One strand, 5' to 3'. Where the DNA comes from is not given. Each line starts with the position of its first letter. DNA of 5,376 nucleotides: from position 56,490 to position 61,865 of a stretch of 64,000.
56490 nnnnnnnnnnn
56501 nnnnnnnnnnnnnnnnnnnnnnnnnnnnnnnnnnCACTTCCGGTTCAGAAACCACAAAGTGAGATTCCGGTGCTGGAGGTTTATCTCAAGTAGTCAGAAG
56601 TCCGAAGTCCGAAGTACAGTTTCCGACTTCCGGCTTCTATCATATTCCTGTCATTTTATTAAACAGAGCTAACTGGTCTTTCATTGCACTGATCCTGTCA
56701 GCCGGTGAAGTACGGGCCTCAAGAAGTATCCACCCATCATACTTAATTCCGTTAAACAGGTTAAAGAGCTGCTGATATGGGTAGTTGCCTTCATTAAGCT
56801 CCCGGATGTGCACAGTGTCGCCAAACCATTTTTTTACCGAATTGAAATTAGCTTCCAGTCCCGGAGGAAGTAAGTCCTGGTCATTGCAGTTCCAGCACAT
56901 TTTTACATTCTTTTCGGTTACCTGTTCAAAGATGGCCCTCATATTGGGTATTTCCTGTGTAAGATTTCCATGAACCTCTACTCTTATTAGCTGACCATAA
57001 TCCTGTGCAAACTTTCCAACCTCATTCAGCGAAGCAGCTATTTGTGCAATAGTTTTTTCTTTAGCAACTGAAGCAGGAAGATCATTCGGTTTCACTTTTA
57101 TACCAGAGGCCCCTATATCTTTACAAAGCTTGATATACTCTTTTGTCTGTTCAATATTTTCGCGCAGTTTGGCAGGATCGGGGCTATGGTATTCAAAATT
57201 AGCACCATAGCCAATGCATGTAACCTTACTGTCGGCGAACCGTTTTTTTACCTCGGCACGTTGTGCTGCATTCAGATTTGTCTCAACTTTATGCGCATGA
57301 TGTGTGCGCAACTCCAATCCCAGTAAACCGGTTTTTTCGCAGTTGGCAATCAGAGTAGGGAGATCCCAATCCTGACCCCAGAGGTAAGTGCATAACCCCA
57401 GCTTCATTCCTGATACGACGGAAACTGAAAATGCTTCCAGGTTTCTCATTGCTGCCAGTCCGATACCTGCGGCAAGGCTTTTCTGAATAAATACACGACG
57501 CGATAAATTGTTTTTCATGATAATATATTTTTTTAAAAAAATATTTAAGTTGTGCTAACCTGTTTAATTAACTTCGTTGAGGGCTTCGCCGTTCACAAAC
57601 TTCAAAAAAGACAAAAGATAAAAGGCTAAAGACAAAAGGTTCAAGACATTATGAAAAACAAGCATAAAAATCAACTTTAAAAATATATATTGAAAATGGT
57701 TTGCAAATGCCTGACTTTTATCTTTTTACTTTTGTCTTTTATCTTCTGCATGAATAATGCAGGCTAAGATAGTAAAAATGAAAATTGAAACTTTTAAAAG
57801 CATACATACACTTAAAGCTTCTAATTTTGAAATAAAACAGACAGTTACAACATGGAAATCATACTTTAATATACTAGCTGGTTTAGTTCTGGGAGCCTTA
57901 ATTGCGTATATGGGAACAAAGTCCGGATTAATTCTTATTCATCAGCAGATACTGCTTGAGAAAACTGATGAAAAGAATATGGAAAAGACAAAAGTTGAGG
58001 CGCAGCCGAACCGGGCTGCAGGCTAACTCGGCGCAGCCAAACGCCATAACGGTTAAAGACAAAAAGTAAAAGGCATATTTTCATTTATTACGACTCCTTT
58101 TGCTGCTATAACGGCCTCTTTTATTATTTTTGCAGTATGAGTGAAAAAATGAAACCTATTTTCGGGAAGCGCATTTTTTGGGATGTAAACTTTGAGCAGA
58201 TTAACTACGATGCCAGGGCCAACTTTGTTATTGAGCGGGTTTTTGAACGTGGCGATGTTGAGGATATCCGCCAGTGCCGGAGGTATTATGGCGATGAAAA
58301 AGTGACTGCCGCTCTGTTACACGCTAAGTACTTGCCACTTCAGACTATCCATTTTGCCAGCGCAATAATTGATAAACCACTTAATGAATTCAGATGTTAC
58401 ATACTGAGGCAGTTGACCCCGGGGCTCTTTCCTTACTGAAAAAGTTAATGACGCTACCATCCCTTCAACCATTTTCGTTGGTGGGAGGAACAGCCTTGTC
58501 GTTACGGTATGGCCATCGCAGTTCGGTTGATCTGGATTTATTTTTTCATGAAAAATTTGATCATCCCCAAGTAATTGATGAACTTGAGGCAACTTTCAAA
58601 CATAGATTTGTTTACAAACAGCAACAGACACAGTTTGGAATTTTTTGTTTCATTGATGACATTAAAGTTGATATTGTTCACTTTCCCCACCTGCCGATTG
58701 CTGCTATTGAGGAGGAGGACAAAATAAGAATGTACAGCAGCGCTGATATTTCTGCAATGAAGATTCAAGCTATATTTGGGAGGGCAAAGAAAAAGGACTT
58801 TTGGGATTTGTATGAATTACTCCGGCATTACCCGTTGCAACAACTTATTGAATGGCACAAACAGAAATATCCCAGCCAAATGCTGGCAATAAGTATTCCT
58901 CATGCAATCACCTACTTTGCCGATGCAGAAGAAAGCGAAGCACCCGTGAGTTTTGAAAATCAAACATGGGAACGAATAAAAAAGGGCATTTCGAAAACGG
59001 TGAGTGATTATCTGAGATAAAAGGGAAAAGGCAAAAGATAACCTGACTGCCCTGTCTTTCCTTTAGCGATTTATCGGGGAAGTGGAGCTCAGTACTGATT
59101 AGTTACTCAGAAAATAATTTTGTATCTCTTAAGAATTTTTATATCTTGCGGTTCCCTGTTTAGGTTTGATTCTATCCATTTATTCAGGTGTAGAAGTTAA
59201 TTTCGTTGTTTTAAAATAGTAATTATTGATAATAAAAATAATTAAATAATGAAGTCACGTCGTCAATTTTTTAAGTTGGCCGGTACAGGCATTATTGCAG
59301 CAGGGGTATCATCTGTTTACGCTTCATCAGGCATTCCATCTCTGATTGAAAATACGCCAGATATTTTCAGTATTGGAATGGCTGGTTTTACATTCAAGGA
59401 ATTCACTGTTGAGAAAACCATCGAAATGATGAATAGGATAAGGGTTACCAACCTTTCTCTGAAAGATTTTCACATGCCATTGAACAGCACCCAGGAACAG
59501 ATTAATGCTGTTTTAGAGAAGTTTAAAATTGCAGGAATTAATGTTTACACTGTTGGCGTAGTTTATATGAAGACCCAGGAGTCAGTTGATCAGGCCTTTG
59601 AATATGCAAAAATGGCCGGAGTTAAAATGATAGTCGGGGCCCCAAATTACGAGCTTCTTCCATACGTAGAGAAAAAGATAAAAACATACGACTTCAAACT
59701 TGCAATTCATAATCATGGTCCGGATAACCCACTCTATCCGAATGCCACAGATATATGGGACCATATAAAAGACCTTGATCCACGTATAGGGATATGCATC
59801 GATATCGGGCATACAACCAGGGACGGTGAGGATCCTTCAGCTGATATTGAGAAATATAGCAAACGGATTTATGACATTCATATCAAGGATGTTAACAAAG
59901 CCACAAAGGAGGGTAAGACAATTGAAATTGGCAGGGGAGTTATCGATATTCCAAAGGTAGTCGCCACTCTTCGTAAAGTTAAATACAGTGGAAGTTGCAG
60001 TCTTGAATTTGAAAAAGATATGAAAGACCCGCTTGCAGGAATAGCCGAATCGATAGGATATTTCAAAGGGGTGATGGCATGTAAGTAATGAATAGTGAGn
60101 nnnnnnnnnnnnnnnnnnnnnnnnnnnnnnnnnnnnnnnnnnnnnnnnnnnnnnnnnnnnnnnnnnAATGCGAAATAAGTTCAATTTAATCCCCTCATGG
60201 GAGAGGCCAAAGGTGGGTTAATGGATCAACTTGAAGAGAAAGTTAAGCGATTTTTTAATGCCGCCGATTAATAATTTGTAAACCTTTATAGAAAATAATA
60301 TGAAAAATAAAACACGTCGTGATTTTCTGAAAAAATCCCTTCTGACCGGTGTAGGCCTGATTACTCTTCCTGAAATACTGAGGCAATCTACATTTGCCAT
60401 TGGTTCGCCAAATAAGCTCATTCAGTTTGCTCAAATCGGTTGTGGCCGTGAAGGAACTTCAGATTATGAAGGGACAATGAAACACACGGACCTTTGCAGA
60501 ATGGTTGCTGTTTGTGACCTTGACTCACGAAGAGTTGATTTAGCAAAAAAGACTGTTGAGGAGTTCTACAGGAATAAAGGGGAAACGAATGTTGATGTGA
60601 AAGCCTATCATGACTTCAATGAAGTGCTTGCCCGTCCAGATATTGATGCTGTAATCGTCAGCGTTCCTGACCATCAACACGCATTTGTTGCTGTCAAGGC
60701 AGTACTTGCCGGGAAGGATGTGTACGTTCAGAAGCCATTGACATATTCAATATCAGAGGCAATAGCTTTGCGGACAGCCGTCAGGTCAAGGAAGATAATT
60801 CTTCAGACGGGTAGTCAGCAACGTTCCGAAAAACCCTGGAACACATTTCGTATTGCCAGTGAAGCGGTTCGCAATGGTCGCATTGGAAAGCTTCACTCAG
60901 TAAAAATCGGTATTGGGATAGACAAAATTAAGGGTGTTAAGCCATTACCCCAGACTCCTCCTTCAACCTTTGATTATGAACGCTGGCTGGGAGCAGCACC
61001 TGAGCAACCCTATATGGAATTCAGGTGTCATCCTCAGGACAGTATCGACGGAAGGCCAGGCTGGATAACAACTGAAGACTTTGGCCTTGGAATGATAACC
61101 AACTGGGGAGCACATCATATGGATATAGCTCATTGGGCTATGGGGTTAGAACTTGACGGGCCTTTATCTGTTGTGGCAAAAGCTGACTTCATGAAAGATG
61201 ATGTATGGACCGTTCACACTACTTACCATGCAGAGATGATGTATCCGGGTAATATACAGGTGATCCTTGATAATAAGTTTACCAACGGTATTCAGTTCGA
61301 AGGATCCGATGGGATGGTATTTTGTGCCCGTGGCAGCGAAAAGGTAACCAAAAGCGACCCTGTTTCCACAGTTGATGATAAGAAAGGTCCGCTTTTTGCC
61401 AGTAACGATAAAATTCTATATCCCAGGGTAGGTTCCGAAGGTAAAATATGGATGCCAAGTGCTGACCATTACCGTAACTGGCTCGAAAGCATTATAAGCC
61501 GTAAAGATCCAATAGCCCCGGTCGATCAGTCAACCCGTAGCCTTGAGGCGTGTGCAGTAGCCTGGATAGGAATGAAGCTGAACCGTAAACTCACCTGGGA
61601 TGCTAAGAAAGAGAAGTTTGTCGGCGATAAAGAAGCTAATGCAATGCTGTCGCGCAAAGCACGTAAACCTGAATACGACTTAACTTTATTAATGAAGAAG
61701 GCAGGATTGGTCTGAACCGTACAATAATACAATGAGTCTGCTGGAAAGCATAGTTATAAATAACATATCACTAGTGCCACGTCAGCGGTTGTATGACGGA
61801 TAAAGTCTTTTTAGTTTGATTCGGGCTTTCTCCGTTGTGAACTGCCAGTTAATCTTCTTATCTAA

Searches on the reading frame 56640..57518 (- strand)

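Call 20: search_protein_families(library=pfam, proteins=[window:56640-57518:-], max_evalue=0.001)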
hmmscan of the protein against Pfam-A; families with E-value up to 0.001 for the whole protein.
window:56640-57518:- (292 aa): 1 family
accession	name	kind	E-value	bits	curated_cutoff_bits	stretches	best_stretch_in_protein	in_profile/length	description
PF01261.30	AP_endonuc_2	-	2.9e-20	73.5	31.1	1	58-209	2-157/249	Xylose isomerase-like TIM barrel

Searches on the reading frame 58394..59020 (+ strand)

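Call 42: search_protein_families(library=pfam, proteins=[window:58394-59020:+], max_evalue=0.001)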
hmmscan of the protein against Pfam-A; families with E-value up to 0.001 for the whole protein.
window:58394-59020:+ (208 aa): 1 family
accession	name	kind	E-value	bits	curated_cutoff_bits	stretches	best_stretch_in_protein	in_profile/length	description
PF08843.17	AbiEii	-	1e-20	75.1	22.5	1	14-163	2-190/238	Nucleotidyl transferase AbiEii toxin, Type IV TA system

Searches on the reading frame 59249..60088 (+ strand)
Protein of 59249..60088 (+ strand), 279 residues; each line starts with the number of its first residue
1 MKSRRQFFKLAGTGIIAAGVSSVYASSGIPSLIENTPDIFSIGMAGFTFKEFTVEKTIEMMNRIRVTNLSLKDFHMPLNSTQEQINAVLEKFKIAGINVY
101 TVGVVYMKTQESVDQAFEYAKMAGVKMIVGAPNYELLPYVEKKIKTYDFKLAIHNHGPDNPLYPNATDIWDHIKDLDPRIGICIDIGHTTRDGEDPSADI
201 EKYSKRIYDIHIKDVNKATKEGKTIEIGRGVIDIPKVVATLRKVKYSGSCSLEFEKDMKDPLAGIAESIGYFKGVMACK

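Call 42: search_protein_families(library=pfam, proteins=[window:59249-60088:+], max_evalue=0.001)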
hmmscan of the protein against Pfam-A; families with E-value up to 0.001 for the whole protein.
window:59249-60088:+ (279 aa): 1 family
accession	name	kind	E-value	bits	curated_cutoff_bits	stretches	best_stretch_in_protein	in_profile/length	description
PF01261.30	AP_endonuc_2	-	1.5e-22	80.9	31.1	1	112-273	69-247/249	Xylose isomerase-like TIM barrel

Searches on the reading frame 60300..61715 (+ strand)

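Call 42: search_protein_families(library=pfam, proteins=[window:60300-61715:+], max_evalue=0.001)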
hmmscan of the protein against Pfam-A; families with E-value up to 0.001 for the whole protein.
window:60300-61715:+ (471 aa): 3 families
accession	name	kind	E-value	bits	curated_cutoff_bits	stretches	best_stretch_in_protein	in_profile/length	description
PF19051.5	GFO_IDH_MocA_C2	-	3.3e-16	60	23.3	2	217-343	45-163/254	Oxidoreductase family, C-terminal alpha/beta domain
PF01408.29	GFO_IDH_MocA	-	5.9e-16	59.7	24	1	42-171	2-119/120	Oxidoreductase family, NAD-binding Rossmann fold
PF22725.1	GFO_IDH_MocA_C3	-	2e-07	31.5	27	1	248-329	30-106/124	GFO/IDH/MocA C-terminal domain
